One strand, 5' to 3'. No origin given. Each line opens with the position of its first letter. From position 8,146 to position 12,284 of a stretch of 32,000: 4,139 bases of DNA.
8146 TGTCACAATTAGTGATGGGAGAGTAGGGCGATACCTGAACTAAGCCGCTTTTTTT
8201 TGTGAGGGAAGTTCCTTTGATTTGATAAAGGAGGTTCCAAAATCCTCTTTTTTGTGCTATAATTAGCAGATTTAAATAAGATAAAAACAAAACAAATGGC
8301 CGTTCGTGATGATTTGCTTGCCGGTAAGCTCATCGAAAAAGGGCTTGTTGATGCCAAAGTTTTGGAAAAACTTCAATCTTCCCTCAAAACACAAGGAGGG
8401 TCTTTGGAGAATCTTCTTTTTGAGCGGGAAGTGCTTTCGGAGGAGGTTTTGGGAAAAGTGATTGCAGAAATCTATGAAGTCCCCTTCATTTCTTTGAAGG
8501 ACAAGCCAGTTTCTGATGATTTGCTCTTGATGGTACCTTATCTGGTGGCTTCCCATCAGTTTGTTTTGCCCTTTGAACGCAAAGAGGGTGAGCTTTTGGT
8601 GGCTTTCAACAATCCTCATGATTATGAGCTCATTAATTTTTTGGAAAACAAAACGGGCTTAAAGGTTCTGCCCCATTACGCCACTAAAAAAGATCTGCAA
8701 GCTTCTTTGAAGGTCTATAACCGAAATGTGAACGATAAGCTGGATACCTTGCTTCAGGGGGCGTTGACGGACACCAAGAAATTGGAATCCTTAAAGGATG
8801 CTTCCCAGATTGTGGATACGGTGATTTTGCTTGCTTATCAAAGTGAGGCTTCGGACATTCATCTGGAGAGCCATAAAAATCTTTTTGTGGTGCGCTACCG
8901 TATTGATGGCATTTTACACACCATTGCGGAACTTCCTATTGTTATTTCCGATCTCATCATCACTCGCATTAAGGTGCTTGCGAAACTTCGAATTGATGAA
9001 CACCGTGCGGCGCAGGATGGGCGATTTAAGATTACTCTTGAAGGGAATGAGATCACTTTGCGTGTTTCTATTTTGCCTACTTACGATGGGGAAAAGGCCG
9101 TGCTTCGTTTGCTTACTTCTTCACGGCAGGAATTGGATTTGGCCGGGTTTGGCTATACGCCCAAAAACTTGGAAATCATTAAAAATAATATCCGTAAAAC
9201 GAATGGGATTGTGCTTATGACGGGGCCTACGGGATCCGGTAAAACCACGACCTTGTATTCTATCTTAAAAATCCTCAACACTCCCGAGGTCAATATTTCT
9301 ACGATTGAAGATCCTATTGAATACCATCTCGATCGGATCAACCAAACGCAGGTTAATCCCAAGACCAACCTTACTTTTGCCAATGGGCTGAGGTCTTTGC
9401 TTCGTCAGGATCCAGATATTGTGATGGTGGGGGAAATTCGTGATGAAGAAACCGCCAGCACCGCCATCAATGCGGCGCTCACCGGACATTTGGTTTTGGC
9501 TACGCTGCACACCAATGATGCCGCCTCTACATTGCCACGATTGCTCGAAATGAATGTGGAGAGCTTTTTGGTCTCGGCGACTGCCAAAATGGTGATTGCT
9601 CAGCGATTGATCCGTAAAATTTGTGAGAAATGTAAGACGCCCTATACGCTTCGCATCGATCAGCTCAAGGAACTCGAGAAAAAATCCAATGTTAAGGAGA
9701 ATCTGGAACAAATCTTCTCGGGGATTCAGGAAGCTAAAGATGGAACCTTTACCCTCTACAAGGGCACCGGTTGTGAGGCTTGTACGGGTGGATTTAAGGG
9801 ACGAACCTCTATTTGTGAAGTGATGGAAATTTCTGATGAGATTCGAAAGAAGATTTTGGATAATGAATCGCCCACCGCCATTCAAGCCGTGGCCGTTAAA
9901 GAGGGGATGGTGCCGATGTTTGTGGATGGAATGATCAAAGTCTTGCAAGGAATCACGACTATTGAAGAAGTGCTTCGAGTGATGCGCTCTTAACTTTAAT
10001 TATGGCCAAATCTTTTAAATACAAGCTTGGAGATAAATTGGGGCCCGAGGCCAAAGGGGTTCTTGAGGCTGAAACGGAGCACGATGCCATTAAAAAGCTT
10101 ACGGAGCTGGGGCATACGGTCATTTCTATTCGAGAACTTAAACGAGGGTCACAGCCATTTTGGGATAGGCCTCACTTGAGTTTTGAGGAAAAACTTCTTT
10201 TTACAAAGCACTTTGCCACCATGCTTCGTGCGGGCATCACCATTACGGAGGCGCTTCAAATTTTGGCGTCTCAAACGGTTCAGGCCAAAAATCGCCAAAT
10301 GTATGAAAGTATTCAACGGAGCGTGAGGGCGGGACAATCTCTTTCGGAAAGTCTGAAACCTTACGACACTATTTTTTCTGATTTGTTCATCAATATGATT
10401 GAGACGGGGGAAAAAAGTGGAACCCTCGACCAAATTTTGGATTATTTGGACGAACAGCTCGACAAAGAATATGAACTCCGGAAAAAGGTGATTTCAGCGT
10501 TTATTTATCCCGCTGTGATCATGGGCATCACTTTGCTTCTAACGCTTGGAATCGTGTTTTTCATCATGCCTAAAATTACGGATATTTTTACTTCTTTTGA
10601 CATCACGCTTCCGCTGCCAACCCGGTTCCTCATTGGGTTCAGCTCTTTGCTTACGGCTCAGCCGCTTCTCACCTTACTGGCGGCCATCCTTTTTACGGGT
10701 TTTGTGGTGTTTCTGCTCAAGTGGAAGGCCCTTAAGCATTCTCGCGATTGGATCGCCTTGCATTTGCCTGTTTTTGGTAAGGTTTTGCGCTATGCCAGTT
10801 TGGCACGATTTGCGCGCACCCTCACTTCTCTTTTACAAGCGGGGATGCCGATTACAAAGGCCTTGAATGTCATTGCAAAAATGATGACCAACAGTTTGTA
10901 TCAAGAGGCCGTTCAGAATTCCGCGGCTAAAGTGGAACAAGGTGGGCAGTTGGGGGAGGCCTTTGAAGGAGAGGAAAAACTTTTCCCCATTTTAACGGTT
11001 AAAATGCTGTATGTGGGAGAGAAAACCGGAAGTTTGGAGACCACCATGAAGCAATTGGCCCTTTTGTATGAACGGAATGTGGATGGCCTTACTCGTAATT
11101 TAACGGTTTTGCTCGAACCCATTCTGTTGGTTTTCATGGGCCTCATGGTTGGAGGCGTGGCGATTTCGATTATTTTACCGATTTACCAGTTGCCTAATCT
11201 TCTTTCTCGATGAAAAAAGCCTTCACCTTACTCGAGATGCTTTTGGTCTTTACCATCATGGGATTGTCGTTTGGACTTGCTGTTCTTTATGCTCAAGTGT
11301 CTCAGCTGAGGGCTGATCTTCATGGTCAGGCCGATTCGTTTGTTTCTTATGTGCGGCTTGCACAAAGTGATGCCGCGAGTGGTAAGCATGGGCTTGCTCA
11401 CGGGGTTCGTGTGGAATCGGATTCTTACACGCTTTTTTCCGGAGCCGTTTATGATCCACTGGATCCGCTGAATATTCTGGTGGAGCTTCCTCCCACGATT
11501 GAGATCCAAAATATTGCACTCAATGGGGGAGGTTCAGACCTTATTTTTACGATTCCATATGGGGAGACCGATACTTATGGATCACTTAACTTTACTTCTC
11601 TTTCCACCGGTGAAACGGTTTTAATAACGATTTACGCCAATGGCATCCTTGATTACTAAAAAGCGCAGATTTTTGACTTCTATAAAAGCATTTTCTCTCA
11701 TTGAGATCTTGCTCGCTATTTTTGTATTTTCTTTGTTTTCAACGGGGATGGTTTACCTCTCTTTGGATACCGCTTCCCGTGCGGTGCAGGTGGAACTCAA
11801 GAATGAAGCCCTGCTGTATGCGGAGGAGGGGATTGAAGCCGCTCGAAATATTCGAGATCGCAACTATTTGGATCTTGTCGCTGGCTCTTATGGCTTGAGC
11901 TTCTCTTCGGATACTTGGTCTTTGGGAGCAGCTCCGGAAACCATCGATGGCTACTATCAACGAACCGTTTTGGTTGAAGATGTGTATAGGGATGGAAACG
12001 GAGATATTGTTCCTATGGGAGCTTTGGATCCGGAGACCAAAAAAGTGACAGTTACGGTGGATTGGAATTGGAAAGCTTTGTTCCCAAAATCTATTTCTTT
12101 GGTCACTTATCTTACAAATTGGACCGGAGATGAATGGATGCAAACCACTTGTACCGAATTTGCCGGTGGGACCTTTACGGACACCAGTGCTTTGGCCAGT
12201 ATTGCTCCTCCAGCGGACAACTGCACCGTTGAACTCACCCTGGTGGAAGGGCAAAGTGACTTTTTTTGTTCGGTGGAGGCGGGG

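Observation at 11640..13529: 629-aa pilin fused to a seven-blade LVIVD-type beta-propeller and a C-terminal beta domain: candidate pilus-tip adhesin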

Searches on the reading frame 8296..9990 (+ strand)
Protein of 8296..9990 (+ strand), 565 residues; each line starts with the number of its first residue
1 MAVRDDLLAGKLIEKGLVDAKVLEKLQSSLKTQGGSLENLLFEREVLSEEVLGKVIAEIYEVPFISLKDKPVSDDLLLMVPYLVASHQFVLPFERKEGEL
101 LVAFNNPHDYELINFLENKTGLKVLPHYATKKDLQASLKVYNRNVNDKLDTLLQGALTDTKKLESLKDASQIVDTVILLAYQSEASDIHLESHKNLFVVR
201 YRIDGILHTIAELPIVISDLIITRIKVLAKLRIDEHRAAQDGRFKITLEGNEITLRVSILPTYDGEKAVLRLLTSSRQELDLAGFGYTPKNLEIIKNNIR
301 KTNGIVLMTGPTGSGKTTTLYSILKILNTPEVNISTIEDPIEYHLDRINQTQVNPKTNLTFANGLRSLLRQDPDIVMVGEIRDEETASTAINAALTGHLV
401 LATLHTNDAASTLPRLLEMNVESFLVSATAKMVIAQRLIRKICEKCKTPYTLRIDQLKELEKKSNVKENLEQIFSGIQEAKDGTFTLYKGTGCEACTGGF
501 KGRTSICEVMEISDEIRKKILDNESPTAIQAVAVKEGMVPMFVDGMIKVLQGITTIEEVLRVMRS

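Call 5: search_protein_families(library=pfam, proteins=[window:8296-9990:+], max_evalue=0.01)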
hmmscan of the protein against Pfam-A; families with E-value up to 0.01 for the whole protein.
window:8296-9990:+ (565 aa): 11 families
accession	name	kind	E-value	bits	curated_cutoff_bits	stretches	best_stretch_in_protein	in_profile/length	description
PF00437.27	T2SSE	-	8.8e-123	410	24.9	1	170-561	9-370/370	Type II/IV secretion system protein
PF05157.20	MshEN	-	2.8e-12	46.9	23.1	1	60-138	1-80/90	MshEN domain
PF20720.3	nSTAND3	-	0.00012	22.2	27.2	1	299-339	13-53/155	Novel STAND NTPase 3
PF25199.1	nSTAND_NTPase5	-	0.00098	19.4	34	1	296-354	34-93/145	Novel STAND NTPase 5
PF13086.12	AAA_11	-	0.0013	19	27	1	298-428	12-119/257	AAA domain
PF13401.12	AAA_22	-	0.0018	19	27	1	300-330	2-32/130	AAA domain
PF13555.12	AAA_29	-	0.0031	17.7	27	1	302-329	21-48/61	P-loop containing region of AAA domain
PF03266.21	NTPase_1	-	0.0038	17.5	23.9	0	306-334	2-30/168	NTPase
PF12775.13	AAA_7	-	0.0052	16.8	25.8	0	298-337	28-67/181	P-loop containing dynein motor region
PF00005.33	ABC_tran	-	0.0065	17.5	25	0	304-343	12-51/137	ABC transporter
PF00004.35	AAA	-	0.0075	17.2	21.2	0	306-336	1-31/131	ATPase family associated with various cellular activities (AAA)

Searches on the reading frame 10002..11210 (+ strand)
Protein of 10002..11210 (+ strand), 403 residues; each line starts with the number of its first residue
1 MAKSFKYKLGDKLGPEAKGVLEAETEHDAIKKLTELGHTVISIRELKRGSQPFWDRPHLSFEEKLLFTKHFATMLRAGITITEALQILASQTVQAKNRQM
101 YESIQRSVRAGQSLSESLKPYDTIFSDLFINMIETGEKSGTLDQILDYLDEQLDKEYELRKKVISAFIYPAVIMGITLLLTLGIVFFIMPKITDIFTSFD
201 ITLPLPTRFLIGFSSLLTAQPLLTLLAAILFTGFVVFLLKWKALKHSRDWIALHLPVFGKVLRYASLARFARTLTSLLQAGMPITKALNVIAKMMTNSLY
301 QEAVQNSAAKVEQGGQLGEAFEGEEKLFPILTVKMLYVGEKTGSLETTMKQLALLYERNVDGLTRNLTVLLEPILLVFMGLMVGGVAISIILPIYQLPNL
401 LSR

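Call 5: search_protein_families(library=pfam, proteins=[window:10002-11210:+], max_evalue=0.01)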
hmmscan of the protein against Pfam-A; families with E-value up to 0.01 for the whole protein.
window:10002-11210:+ (403 aa): 1 family
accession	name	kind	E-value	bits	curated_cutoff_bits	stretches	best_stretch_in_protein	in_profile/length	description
PF00482.28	T2SSF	-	1.1e-52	177.7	25.2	2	67-190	1-125/125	Type II secretion system (T2SS), protein F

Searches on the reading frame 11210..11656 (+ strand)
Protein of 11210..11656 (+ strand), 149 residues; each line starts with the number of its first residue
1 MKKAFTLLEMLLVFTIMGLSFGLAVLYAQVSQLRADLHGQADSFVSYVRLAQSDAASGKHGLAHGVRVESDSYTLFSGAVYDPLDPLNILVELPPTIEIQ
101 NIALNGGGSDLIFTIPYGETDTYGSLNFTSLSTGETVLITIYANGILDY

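Call 5: search_protein_families(library=pfam, proteins=[window:11210-11656:+], max_evalue=0.01)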
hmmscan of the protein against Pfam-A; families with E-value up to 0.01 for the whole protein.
window:11210-11656:+ (149 aa): 1 family
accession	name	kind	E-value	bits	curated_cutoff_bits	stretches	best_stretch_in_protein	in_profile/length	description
PF07963.17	N_methyl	-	0.00049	20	21.2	1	2-24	4-26/27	Prokaryotic N-terminal methylation motif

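Call 66: search_protein_families(library=ncbifam, proteins=[window:11210-11656:+], max_evalue=1)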
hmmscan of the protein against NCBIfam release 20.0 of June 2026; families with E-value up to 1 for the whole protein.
window:11210-11656:+ (149 aa): 9 families
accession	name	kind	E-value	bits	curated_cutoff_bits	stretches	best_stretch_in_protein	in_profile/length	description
TIGR01708.2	typeII_sec_gspH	equivalog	8.3e-10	38.9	80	1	4-75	3-72/169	type II secretion system minor pseudopilin GspH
NF040982.1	ComGD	equivalog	1.6e-07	31.8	70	1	2-111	1-112/139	competence type IV pilus minor pilin ComGD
TIGR02596.1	TIGR02596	subfamily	0.003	17.7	70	1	5-56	1-52/196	Verru_Chthon cassette protein D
NF041002.1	pilin_ComGF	equivalog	0.0034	17.6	80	1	2-32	1-31/139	competence type IV pilus minor pilin ComGF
TIGR02532.1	IV_pilin_GFxxxE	domain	0.0095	15.8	16.3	1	3-24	2-23/24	prepilin-type N-terminal cleavage/methylation domain-containing protein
NF007800.0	PRK10506.1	equivalog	0.019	14.8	158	1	2-58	8-64/163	prepilin peptidase-dependent protein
NF040999.1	pilin_ComGC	equivalog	0.021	15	75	1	2-19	1-18/84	competence type IV pilus major pilin ComGC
TIGR01710.1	typeII_sec_gspG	equivalog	0.042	13.9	88.85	1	3-26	1-24/134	type II secretion system major pseudopilin GspG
NF041013.1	T4P_ComGE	equivalog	0.12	12.5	49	1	2-36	3-35/83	competence type IV pilus minor pilin ComGE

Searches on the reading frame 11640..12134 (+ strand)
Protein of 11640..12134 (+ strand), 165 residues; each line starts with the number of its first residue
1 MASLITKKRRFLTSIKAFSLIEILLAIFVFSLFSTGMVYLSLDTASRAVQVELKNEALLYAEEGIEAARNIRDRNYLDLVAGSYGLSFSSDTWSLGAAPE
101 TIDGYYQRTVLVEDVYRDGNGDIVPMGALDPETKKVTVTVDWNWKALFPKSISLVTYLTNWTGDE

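Call 54: search_solved_structures(query=A3, max_evalue=10, show_alignments=3)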
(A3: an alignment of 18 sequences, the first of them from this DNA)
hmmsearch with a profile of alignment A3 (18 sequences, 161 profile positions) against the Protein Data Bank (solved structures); distinct sequences matched with E-value up to 10: 17.
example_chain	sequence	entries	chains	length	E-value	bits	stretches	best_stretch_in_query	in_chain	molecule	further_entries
9egp_A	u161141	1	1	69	0.0041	19.9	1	6-33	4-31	Geopilin domain 1 protein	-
7tgg_A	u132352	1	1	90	0.0049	19.6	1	5-48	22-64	Geopilin domain 1 protein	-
9laa_A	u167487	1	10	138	0.1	15.3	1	5-32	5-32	Type IV pilin protein PilA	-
6xxd_A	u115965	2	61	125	0.2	14.4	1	13-98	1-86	PilA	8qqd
8gyr_B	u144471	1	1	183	0.21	14.3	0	120-147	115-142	LigA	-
8gyr_A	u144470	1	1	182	0.21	14.3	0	120-147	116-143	Leptospira Immunoglobulin-like protein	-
1qb5_D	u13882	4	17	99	0.28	13.9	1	55-110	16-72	PROTEIN (HEAT LABILE ENTEROTOXIN TYPE IIB B-PENTAMER) | HEAT LABILE ENTEROTOXIN TYPE IIB | HEAT-LABILE ENTEROTOXIN IIB, B CHAIN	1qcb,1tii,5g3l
4fp5_D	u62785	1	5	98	0.29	13.9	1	55-110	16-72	Heat-labile enterotoxin IIB, B chain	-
4fnf_D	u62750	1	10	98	0.29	13.9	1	55-109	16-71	Heat-labile enterotoxin IIB, B chain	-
8guf_A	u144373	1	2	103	0.3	13.8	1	55-110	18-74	Heat-labile enterotoxin IIB, B chain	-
8guf_B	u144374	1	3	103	0.31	13.8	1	56-110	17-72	Heat-labile enterotoxin IIB, B chain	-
4fo2_D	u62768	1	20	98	0.44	13.3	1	57-110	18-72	Heat-labile enterotoxin IIB, B chain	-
5g3l_D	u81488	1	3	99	0.51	13.1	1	55-101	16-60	HEAT-LABILE ENTEROTOXIN IIB, B CHAIN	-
2bg9_B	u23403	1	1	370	0.58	12.9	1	15-73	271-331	ACETYLCHOLINE RECEPTOR PROTEIN, BETA CHAIN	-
8gw2_D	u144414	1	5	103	0.76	12.5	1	58-110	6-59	Heat-labile enterotoxin IIB, B chain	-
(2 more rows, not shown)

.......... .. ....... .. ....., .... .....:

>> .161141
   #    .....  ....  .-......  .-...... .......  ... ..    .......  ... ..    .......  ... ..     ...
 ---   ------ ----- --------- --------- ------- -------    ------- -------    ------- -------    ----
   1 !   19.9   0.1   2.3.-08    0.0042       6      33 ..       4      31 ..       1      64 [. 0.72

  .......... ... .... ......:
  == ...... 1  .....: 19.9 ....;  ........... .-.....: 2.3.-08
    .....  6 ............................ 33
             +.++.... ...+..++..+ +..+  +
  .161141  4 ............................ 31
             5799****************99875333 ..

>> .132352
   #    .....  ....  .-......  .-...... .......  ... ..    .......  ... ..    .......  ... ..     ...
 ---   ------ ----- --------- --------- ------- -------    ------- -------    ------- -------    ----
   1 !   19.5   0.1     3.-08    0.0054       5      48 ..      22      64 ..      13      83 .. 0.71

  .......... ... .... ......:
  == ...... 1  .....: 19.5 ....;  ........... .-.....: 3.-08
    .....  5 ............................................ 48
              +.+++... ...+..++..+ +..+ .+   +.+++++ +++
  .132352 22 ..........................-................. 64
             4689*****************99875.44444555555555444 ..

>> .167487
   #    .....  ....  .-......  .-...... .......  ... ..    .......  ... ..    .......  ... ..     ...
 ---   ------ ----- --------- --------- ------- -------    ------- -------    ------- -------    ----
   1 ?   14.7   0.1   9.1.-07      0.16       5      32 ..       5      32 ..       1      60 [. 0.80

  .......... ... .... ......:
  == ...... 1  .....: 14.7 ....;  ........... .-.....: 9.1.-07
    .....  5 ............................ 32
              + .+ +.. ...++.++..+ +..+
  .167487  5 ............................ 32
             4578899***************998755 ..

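Call 55: search_protein_families(library=ncbifam, alignment_id=A3, max_evalue=1)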
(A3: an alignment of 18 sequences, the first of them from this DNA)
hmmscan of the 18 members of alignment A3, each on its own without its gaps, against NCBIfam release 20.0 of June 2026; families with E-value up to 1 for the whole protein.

A. member 1, seq(165 aa): 8 families
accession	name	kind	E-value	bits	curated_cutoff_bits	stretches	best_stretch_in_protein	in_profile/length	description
NF041013.1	T4P_ComGE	equivalog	0.0032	17.5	49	1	14-38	2-26/83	competence type IV pilus minor pilin ComGE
TIGR02532.1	IV_pilin_GFxxxE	domain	0.0092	15.8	16.3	1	17-36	3-22/24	prepilin-type N-terminal cleavage/methylation domain-containing protein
NF041002.1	pilin_ComGF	equivalog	0.011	16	80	1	15-40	1-26/139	competence type IV pilus minor pilin ComGF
TIGR01708.2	typeII_sec_gspH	equivalog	0.057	13.4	80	1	18-50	4-37/169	type II secretion system minor pseudopilin GspH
NF040982.1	ComGD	equivalog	0.064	13.7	70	1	15-54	1-39/139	competence type IV pilus minor pilin ComGD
TIGR01711.1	gspJ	equivalog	0.075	12.8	64.85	1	17-59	2-43/192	type II secretion system minor pseudopilin GspJ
TIGR02523.1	type_IV_pilV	equivalog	0.27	11.7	52.2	1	18-70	4-56/139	type IV pilus modification protein PilV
NF047828.1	T3SSXpsI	equivalog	0.29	11.1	150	1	17-66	3-52/132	type II secretion system protein XpsI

B. families by the number of members that match (of 18 scanned): 27 families (the first 25 are shown)
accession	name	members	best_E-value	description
NF041013.1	T4P_ComGE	17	5.6e-06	competence type IV pilus minor pilin ComGE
TIGR02532.1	IV_pilin_GFxxxE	13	4.5e-05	prepilin-type N-terminal cleavage/methylation domain-containing protein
TIGR01707.1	gspI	11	6.9e-06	type II secretion system minor pseudopilin GspI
TIGR02523.1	type_IV_pilV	10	3.7e-05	type IV pilus modification protein PilV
TIGR01711.1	gspJ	10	0.0013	type II secretion system minor pseudopilin GspJ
NF041002.1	pilin_ComGF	8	0.009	competence type IV pilus minor pilin ComGF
NF047828.1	T3SSXpsI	7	0.014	type II secretion system protein XpsI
NF007800.0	PRK10506.1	7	0.023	prepilin peptidase-dependent protein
TIGR01708.2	typeII_sec_gspH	6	0.00026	type II secretion system minor pseudopilin GspH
NF007660.0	PRK10332.1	6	0.005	prepilin-type N-terminal cleavage/methylation domain-containing protein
NF038304.1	EPS_HpsC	5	8e-05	hormogonium polysaccharide secretion pseudopilin HpsC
NF007848.0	PRK10557.1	5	0.0014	prepilin peptidase-dependent protein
NF006453.0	PRK08808.1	3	0.00078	type II secretion system protein J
NF037980.1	T2SS_GspK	3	0.004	type II secretion system minor pseudopilin GspK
NF040982.1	ComGD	3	0.064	competence type IV pilus minor pilin ComGD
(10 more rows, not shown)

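Call 91: find_homologous_proteins(query=A3, max_evalue=0.00001)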
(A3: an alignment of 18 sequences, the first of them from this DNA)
Query A3 (18 sequences) (165 aa, profile of the alignment): 1745 proteins with E <= 0.00001 among 7882 candidates; the best 120 are listed.
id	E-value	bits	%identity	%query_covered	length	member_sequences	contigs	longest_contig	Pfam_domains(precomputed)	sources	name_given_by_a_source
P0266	1.1e-55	206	72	95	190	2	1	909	-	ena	-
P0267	4.9e-54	200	56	95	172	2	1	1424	-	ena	-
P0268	3.3e-52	194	41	90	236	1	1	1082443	PF07963.18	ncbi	-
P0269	1.1e-50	189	49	98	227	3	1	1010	PF07963.18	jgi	-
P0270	6.7e-50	187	37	92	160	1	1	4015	-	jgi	-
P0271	7.1e-50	187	38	88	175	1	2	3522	PF07963.18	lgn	-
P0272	1.1e-49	186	41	88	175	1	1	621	-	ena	-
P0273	3.2e-49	184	42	88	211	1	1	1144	PF07963.18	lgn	-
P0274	7.9e-49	183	42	88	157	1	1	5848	-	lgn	-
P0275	1.5e-48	182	38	90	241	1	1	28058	PF07963.18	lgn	-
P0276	2.3e-48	182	39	88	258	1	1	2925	PF07963.18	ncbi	ncbi:MAG: hypothetical protein DRZ76_03890, partial [Candidatus Nealsonbacteria bacterium]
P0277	5.0e-48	181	40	90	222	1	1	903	PF07963.18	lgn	-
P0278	6.7e-48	180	40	90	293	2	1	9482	-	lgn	-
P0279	7.3e-48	180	39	88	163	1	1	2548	-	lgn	-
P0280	1.2e-47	179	39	88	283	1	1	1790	-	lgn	-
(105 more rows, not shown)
